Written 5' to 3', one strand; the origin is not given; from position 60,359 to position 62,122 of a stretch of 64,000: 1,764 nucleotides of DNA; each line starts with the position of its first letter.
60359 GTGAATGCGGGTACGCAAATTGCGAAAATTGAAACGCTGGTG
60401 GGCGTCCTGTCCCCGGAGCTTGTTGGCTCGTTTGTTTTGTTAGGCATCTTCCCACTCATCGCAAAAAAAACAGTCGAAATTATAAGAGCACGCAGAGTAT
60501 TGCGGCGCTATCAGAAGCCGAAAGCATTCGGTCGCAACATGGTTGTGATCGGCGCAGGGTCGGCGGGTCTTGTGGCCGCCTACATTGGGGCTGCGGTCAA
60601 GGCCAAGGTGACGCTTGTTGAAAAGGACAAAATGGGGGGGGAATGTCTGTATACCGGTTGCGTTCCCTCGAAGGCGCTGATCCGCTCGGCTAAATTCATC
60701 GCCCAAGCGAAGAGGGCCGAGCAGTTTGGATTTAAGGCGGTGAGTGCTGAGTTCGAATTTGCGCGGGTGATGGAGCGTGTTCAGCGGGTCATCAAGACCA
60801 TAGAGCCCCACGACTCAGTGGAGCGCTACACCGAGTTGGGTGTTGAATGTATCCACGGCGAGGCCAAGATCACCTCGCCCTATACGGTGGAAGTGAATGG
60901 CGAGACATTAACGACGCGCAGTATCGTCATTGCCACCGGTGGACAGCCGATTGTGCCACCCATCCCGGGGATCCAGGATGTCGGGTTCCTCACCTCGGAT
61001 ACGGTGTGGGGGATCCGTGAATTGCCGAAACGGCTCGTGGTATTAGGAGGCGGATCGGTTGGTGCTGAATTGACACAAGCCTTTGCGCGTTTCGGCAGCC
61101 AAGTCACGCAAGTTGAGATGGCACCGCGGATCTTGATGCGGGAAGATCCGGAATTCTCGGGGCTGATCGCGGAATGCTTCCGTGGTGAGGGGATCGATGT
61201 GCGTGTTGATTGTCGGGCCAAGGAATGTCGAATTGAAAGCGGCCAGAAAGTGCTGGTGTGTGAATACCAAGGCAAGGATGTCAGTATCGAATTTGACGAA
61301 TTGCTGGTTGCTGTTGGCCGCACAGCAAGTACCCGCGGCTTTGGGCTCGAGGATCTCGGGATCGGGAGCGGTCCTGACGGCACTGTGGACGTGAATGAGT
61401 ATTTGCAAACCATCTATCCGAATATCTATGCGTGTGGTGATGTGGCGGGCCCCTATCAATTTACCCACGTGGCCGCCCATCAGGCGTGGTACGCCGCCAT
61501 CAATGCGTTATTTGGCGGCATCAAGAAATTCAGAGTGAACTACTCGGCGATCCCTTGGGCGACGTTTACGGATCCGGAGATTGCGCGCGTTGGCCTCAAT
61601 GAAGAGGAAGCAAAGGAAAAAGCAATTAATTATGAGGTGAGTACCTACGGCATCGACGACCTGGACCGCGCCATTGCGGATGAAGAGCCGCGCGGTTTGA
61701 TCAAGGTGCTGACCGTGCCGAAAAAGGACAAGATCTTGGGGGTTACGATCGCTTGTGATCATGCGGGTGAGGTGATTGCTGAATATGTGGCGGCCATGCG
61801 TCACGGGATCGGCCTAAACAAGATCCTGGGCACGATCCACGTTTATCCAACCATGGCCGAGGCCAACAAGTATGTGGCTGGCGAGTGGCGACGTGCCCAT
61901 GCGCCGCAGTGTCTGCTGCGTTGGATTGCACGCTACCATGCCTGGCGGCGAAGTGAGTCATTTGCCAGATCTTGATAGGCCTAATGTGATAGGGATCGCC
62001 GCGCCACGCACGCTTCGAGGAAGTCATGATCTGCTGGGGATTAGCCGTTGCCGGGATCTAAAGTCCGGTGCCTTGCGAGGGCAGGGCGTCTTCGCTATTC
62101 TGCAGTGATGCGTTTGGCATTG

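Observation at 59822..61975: Single polypeptide joining a DedA/TVP38 membrane domain to a lipoamide-dehydrogenase-like FAD disulfide reductase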

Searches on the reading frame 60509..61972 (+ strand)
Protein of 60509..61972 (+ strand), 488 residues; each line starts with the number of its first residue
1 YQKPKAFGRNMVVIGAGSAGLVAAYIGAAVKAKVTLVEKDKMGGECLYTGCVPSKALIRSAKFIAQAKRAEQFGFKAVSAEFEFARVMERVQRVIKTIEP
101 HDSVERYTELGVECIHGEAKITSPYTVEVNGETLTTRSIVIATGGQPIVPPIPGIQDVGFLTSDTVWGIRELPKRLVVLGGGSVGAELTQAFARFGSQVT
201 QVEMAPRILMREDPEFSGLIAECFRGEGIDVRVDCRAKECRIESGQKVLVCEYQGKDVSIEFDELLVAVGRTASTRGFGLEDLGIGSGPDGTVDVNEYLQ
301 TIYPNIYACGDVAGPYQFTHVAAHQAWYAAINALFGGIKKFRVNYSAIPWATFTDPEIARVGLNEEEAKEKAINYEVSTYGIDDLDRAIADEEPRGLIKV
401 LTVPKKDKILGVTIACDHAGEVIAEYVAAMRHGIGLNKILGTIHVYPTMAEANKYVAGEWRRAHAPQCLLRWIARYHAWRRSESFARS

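Call 11: search_solved_structures(query=window:60509-61972:+, max_evalue=1e-20, show_alignments=3)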
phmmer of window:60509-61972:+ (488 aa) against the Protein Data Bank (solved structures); distinct sequences matched with E-value up to 1e-20: 127 (the best 60 are shown).
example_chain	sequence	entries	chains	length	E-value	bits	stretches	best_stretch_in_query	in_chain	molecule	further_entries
5x1y_B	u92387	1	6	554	1.5e-78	267.9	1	10-457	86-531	Mercuric reductase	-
2eq6_A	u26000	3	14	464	6.5e-68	232.9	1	10-455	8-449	Pyruvate dehydrogenase complex, dihydrolipoamide dehydrogenase E3 component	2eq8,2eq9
1zk7_A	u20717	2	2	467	3.3e-67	230.5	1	11-459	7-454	Mercuric reductase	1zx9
4k8d_A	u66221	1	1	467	3.8e-67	230.3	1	11-458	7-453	Mercuric reductase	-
1ebd_A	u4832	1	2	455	3.9e-67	230.3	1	11-452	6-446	DIHYDROLIPOAMIDE DEHYDROGENASE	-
2eq7_A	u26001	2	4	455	8.8e-67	229.1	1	11-462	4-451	2-oxoglutarate dehydrogenase E3 component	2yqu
2r9z_A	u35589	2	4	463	6.4e-65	223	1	10-452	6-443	Glutathione amide reductase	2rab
4k7z_A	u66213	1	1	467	1.2e-64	222.1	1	11-459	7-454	Mercuric reductase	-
4ywo_A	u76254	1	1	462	1.8e-61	211.6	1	10-461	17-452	Mercuric reductase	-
6uzi_A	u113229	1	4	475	6.7e-61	209.7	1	11-457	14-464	Dihydrolipoyl dehydrogenase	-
1dxl_A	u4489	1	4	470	8.7e-60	206.1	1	10-457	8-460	DIHYDROLIPOAMIDE DEHYDROGENASE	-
2qae_A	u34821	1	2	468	4.9e-59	203.6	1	10-454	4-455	Dihydrolipoyl dehydrogenase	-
6i4s_A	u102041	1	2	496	7.6e-59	203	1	9-453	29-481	Dihydrolipoyl dehydrogenase, mitochondrial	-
7psc_A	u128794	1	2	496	1.1e-58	202.4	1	9-453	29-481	Dihydrolipoyl dehydrogenase, mitochondrial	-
3rnm_A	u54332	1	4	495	3.7e-58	200.7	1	6-453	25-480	Dihydrolipoyl dehydrogenase, mitochondrial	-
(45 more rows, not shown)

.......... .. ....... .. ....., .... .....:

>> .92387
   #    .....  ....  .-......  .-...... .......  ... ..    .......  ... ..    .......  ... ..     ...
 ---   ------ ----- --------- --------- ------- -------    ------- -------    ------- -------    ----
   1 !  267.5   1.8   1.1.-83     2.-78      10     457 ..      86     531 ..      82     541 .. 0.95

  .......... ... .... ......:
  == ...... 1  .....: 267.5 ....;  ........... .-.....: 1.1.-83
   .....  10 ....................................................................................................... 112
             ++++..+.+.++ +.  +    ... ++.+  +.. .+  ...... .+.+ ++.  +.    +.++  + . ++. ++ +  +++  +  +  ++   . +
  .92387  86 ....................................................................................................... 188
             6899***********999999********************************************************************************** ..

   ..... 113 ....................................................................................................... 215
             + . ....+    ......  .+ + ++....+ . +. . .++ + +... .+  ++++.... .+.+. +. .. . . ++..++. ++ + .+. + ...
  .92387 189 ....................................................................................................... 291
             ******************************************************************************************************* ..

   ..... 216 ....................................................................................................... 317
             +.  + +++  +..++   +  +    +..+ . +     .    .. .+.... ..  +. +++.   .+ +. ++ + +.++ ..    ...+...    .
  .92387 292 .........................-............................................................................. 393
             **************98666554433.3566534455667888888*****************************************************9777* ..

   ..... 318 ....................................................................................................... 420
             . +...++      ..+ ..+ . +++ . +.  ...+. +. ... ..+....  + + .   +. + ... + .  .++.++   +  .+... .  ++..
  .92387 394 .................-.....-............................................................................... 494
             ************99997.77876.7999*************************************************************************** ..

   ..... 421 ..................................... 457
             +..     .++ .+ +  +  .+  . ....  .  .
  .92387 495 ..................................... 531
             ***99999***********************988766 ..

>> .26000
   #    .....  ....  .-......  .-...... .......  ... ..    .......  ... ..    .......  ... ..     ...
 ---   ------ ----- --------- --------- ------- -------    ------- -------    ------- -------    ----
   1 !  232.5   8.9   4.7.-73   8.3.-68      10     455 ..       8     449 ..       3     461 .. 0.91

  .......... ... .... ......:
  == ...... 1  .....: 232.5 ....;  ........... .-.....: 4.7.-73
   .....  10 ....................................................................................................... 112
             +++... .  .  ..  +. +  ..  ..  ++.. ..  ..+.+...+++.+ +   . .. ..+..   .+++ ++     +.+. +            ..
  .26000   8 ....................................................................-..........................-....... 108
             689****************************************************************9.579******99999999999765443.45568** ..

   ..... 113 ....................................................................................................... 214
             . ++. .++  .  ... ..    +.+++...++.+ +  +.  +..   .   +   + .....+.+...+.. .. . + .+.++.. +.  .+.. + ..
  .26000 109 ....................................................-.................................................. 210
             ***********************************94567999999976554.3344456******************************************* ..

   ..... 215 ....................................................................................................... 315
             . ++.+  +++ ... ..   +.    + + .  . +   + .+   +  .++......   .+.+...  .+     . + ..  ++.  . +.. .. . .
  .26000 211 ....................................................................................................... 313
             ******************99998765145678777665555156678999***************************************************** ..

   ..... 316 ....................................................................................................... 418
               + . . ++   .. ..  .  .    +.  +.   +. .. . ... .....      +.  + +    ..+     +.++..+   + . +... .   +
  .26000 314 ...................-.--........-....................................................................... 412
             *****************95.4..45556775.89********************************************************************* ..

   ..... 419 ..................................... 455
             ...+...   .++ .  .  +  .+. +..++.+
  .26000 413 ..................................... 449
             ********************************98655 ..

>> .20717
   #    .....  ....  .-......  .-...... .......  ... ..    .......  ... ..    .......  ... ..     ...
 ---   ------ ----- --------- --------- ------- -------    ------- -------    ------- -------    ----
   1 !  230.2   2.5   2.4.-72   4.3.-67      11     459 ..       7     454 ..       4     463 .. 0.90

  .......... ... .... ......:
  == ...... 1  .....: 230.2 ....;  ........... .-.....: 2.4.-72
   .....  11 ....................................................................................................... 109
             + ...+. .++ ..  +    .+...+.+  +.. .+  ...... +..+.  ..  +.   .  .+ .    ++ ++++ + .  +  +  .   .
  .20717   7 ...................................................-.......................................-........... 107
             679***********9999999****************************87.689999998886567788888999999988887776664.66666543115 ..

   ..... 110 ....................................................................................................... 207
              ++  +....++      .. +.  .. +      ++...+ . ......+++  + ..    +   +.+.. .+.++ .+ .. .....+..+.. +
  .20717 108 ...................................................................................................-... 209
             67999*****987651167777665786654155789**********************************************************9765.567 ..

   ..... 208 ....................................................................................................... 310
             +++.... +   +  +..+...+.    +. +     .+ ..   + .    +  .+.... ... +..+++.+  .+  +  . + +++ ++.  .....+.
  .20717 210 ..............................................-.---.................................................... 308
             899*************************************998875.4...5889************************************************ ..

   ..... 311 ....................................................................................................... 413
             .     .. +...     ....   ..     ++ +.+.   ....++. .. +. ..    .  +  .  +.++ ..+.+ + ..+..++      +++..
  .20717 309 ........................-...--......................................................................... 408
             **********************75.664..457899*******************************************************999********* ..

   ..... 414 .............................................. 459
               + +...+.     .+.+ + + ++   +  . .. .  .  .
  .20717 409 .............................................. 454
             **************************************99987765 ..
